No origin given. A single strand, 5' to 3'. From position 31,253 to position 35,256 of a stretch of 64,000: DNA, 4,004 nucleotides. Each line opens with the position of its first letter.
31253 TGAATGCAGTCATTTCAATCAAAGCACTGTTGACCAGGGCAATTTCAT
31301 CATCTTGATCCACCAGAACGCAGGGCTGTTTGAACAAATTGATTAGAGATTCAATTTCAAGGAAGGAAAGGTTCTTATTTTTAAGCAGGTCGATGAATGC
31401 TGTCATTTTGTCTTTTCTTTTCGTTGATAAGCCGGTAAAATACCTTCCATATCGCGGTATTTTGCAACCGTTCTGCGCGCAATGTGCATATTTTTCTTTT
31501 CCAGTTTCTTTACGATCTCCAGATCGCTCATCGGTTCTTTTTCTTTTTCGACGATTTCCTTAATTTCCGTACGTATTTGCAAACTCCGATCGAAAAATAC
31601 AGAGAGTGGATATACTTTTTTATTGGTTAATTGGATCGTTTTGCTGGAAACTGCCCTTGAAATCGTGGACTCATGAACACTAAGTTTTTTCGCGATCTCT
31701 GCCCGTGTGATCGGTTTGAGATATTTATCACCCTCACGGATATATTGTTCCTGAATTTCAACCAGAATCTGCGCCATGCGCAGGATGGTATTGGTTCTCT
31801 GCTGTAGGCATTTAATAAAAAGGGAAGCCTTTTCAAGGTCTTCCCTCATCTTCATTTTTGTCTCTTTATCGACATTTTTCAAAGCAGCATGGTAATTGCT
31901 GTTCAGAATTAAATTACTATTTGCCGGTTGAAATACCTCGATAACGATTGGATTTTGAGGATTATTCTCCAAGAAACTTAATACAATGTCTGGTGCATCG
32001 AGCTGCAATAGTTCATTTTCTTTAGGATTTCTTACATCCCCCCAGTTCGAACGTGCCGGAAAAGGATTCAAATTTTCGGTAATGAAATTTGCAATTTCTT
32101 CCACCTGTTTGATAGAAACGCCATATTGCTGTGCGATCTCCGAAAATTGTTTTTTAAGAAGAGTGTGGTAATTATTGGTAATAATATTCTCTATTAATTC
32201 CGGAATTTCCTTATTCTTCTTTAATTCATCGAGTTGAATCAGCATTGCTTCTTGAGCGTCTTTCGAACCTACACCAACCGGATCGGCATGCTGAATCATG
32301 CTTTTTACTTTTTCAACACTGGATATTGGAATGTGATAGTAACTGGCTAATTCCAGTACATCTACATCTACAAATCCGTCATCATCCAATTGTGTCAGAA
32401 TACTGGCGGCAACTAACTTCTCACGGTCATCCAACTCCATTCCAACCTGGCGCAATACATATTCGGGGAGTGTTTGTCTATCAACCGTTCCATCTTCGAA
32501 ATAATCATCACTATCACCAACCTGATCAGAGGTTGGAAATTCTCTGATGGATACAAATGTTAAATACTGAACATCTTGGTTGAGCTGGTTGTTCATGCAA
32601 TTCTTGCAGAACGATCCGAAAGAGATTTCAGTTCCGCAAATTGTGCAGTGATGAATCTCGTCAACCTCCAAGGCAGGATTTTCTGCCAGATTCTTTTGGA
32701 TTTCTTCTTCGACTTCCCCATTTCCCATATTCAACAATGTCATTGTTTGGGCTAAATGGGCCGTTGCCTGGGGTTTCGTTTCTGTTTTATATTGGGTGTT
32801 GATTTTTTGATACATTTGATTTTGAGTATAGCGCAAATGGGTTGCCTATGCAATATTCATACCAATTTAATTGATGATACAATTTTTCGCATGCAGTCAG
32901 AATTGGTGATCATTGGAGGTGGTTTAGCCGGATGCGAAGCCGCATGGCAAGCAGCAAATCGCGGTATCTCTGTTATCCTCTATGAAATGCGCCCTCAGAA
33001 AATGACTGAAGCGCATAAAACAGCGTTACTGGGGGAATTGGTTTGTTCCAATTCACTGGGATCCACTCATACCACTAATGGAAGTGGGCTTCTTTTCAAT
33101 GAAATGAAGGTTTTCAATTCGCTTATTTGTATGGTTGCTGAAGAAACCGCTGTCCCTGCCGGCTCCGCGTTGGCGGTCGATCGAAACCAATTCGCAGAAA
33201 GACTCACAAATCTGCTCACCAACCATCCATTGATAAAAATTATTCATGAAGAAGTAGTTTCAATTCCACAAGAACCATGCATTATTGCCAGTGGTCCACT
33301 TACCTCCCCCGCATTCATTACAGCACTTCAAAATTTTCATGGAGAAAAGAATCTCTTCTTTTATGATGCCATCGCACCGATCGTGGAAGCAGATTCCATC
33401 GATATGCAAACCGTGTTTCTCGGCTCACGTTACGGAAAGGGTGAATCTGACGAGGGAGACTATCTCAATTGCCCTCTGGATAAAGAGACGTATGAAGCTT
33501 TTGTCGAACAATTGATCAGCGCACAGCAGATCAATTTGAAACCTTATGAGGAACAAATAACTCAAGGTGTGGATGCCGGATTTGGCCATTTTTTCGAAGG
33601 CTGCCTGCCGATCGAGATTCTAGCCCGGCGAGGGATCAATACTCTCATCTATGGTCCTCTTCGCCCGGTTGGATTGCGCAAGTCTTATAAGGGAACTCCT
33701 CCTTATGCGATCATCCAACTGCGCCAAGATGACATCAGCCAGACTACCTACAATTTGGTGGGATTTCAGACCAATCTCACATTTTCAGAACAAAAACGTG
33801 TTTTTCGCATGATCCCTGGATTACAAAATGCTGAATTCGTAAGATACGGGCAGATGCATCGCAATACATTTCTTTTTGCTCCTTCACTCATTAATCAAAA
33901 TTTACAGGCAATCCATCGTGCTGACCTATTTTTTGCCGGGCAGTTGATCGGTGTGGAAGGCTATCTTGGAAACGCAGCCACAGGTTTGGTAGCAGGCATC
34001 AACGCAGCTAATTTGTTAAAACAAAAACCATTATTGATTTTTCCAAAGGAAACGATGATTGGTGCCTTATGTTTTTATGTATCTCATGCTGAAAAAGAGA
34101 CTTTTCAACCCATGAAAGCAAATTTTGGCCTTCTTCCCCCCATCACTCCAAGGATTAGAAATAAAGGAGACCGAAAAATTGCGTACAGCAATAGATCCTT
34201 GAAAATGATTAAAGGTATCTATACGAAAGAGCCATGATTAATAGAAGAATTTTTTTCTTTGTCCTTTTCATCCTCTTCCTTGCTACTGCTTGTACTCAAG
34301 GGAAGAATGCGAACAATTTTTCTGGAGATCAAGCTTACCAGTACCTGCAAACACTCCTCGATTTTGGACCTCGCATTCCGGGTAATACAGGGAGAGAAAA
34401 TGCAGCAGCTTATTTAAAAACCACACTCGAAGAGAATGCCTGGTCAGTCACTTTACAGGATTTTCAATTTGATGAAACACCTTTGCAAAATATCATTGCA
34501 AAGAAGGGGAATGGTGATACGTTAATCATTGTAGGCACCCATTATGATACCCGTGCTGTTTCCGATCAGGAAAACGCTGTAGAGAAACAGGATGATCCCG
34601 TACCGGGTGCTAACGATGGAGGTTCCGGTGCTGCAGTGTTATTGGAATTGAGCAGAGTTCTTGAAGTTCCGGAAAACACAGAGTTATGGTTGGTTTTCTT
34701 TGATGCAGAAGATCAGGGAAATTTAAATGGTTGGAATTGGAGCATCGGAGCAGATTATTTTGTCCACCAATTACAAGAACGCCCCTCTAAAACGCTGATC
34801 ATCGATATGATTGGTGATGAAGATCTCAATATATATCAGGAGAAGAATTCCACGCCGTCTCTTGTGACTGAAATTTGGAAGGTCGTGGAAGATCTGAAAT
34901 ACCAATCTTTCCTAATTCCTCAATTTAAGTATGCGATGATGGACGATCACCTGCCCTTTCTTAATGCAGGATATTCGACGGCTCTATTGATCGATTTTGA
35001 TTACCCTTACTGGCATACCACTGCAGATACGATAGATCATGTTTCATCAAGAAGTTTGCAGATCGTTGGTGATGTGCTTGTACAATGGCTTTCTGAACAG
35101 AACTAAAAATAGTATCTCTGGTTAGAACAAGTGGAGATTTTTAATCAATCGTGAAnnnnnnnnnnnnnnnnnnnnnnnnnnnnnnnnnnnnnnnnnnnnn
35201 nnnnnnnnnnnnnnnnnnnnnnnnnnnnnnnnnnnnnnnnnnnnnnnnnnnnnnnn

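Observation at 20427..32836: Self-contained sigma-54 cassette: rpoN, PAS kinase, DNA-binding-less activator, -24/-12 promoter, then a 2-TM protein, a 1701-aa TPR protein and a cytoplasmic C25-like peptidase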

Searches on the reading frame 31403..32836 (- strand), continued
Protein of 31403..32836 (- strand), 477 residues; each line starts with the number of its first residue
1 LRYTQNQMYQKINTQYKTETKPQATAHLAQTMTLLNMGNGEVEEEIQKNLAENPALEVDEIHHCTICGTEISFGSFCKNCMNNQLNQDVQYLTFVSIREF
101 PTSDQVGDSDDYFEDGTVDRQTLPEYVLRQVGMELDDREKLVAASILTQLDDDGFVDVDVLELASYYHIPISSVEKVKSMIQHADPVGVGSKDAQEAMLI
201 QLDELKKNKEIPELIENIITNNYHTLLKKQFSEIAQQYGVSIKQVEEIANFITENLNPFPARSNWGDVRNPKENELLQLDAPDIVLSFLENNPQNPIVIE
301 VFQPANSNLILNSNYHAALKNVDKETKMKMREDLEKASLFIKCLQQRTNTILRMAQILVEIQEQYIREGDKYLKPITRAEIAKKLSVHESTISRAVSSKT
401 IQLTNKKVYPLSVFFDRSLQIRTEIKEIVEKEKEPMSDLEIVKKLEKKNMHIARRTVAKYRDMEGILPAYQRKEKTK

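Call 77: find_encoding_contigs(protein=P0323, flank=10000, max_places=1)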
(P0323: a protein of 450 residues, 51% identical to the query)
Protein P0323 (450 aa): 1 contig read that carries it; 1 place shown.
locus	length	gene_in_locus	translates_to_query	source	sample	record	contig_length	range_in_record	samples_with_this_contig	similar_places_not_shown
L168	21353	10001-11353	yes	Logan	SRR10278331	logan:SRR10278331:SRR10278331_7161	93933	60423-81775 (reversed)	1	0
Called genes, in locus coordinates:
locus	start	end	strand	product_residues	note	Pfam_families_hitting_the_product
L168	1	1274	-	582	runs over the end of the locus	PF09587:PGA_cap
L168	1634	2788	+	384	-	PF00108:Thiolase_N, PF08545:ACP_syn_III (faint), PF02803:Thiolase_C, PF22691:Thiolase_C_1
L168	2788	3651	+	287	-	PF24741:AlkZ-rel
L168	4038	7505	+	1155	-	PF00128:Alpha-amylase (faint)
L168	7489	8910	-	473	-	PF03065:Glyco_hydro_57, PF12055:DUF3536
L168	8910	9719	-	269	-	PF01073:3Beta_HSD (weak), PF05368:NmrA, PF13460:NAD_binding_10, PF01370:Epimerase (weak)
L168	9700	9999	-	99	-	-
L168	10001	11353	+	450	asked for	-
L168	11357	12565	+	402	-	PF00091:Tubulin, PF12327:FtsZ_C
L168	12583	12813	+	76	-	-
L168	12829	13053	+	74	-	-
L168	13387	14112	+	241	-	-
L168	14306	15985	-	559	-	PF00089:Trypsin, PF13365:Trypsin_2, PF00595:PDZ (faint), PF13180:PDZ_2, PF17820:PDZ_6 (faint), PF13180:PDZ_2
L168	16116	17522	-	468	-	PF00672:HAMP (faint), PF26769:HAMP_PhoQ (weak), PF00512:HisKA, PF02518:HATPase_c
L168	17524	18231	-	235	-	PF00072:Response_reg, PF00486:Trans_reg_C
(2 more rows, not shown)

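Call 78: find_encoding_contigs(protein=P0349, flank=10000, max_places=1)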
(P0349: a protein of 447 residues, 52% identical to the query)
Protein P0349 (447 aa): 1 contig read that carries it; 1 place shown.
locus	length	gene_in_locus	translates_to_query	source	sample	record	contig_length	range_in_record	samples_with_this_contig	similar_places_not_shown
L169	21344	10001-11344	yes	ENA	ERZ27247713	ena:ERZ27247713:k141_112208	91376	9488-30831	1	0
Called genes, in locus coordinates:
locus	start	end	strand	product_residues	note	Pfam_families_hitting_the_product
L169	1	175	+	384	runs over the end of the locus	PF00108:Thiolase_N, PF02803:Thiolase_C, PF22691:Thiolase_C_1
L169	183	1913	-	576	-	PF00496:SBP_bac_5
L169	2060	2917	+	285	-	PF24741:AlkZ-rel, PF06224:AlkZ-like (weak)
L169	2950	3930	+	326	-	-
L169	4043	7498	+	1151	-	PF00128:Alpha-amylase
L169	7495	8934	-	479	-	PF03065:Glyco_hydro_57, PF12055:DUF3536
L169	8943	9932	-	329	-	PF01073:3Beta_HSD, PF01370:Epimerase, PF02719:Polysacc_synt_2 (weak), PF04321:RmlD_sub_bind (faint), PF05368:NmrA, PF07993:NAD_binding_4 (faint), PF16363:GDP_Man_Dehyd (weak), PF13460:NAD_binding_10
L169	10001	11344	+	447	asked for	-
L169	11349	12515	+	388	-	PF00091:Tubulin, PF12327:FtsZ_C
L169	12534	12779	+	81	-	-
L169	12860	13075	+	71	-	-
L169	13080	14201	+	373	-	-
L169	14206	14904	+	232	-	-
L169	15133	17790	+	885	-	PF03706:LPG_synthase_TM, PF09924:LPG_synthase_C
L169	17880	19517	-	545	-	PF00089:Trypsin, PF13365:Trypsin_2, PF00595:PDZ (faint), PF13180:PDZ_2, PF14685:PDZ_Tricorn (faint), PF13180:PDZ_2, PF17820:PDZ_6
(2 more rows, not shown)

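Call 79: find_encoding_contigs(protein=P0308, flank=10000, max_places=1)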
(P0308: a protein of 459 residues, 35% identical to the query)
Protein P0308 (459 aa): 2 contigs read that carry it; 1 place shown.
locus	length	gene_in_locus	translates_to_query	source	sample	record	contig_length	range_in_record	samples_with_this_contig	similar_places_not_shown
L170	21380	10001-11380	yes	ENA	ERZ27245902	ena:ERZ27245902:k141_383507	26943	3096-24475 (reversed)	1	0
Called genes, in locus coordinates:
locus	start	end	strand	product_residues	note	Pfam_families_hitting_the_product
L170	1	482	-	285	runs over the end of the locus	PF01040:UbiA (weak)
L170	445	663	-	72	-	-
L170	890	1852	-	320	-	PF01619:Pro_dh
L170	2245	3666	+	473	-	PF00309:Sigma54_AID, PF04963:Sigma54_CBD, PF04552:Sigma54_DBD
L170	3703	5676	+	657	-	PF00989:PAS, PF08448:PAS_4 (weak), PF13188:PAS_8 (weak), PF13426:PAS_9, PF00512:HisKA, PF02518:HATPase_c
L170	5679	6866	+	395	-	PF00072:Response_reg, PF00158:Sigma54_activat, PF00493:MCM (weak), PF14532:Sigma54_activ_2, PF07724:AAA_2 (weak), PF00004:AAA, PF07728:AAA_5 (weak), PF25601:AAA_lid_14, +1 more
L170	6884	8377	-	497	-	-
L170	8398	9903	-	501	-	-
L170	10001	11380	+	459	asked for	-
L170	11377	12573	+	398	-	PF00091:Tubulin, PF12327:FtsZ_C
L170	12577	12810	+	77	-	-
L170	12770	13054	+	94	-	-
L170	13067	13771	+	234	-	-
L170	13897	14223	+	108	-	-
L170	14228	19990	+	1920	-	PF13174:TPR_6 (faint), PF13428:TPR_14 (faint), PF14561:TPR_20 (faint), PF14559:TPR_19 (weak), PF23914:TPR_CcmH_CycH (weak), PF14559:TPR_19 (weak), PF25063:ARM_TT21_C (weak), PF13414:TPR_11 (weak), +11 more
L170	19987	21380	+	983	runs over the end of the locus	PF01364:Peptidase_C25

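Call 90: search_solved_structures(query=A3, max_evalue=1)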
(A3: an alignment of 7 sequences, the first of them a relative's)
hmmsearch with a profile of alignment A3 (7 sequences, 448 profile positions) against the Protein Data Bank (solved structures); distinct sequences matched with E-value up to 1: 0.
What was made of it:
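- Tried and rejected: The x444 profile also has no PDB hit (call 90).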

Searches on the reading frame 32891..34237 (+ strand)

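Call 63: search_protein_families(library=pfam, proteins=[window:32891-34237:+], max_evalue=0.00001)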
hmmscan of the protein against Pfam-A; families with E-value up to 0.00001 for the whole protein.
window:32891-34237:+ (448 aa): 3 families
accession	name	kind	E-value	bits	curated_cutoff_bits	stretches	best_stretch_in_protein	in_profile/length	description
PF01134.28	GIDA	-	1.3e-87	294.9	22.1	1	5-379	2-390/391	Glucose inhibited division protein A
PF13450.12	NAD_binding_8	-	1.3e-06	29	21.9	0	7-35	1-29/68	NAD(P)-binding Rossmann-like domain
PF01266.30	DAO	-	1.8e-06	28.2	27.9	1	5-36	2-33/353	FAD dependent oxidoreductase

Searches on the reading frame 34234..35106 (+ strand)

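Call 63: search_protein_families(library=pfam, proteins=[window:34234-35106:+], max_evalue=0.00001)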
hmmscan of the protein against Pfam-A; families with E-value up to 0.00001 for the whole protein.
window:34234-35106:+ (290 aa): 1 family
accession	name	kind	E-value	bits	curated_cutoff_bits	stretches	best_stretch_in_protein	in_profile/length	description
PF04389.22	Peptidase_M28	-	3.6e-28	99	21.3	1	86-285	1-192/193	Peptidase family M28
